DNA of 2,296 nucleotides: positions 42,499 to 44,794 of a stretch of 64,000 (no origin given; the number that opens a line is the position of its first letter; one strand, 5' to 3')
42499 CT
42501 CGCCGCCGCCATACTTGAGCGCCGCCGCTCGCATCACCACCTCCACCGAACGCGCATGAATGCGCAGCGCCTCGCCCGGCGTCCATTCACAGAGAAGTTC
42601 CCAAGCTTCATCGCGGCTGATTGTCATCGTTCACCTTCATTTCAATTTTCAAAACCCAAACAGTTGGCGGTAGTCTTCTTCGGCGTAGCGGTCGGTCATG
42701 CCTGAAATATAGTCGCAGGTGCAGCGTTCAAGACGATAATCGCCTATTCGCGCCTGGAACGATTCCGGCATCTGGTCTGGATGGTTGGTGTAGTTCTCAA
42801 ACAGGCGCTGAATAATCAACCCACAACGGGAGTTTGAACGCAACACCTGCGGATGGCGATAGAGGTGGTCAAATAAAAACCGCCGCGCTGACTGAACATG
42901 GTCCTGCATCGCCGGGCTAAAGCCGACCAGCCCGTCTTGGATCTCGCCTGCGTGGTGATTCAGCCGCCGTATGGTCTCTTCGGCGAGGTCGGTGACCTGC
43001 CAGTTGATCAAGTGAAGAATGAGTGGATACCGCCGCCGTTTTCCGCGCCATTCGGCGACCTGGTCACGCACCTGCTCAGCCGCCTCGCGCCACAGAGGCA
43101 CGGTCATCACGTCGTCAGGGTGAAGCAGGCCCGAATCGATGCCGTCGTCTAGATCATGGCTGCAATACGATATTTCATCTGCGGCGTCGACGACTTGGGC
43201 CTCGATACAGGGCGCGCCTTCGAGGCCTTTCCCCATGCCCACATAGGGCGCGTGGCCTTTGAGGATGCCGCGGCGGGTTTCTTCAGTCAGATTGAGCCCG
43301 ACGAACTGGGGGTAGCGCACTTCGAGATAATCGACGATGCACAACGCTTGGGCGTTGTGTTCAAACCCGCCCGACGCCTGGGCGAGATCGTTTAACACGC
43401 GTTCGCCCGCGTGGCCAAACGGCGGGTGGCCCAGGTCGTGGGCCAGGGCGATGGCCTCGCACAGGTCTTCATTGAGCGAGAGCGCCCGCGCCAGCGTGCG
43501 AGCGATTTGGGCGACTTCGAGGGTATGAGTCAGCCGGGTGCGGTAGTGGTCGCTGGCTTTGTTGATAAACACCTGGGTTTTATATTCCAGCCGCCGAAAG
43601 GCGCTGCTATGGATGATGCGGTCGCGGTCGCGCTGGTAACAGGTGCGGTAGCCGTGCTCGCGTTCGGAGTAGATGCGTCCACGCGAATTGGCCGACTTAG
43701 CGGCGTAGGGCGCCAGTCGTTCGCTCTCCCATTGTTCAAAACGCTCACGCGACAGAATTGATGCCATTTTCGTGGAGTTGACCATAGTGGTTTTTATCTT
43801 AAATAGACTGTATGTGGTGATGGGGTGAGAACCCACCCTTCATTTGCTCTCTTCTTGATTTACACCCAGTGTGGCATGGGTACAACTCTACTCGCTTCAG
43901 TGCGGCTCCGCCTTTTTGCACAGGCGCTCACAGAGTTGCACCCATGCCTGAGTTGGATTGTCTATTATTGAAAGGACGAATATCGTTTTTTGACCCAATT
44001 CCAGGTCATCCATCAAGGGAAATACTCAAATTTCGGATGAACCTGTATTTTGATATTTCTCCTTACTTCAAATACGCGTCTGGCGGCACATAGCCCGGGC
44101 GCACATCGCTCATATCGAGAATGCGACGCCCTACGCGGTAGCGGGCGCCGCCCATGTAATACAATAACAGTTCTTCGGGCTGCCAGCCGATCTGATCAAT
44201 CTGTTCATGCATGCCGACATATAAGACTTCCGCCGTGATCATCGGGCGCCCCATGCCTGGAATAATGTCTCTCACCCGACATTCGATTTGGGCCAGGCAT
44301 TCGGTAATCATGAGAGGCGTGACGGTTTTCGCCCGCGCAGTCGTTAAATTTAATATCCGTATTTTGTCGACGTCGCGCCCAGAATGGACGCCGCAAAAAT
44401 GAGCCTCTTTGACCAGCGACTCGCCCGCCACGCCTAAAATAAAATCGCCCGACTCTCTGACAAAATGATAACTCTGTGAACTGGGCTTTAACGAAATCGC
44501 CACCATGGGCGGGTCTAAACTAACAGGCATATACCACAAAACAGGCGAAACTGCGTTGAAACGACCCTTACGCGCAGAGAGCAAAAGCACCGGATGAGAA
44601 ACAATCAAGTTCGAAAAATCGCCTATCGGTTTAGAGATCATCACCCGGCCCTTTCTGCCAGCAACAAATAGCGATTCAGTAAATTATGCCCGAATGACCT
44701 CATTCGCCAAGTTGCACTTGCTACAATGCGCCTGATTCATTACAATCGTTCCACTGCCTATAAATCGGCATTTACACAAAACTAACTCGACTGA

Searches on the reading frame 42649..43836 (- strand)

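Call 16: search_protein_families(library=pfam, proteins=[window:42649-43836:-])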
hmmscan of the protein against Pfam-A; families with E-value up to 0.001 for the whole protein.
window:42649-43836:- (395 aa): 2 families
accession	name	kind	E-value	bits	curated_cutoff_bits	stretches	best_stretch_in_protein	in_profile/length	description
PF13286.11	HD_assoc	-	2.2e-23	83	22.2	1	304-391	1-91/91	Phosphohydrolase-associated domain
PF01966.28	HD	-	4.7e-16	59.6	22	1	101-223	1-114/116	HD domain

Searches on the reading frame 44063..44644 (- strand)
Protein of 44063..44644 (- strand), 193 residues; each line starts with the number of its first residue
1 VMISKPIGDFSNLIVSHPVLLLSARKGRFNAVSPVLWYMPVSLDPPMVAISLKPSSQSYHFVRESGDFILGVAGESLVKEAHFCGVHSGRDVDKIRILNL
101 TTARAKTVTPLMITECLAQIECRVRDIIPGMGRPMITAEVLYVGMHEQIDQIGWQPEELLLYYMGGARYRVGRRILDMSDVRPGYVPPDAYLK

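Call 16: search_protein_families(library=pfam, proteins=[window:44063-44644:-])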
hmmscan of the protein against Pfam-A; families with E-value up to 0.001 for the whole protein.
window:44063-44644:- (193 aa): 1 family
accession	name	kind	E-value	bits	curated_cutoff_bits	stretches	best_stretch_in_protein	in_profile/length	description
PF01613.24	Flavin_Reduct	-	6e-25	88.6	27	1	15-166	4-148/153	Flavin reductase like domain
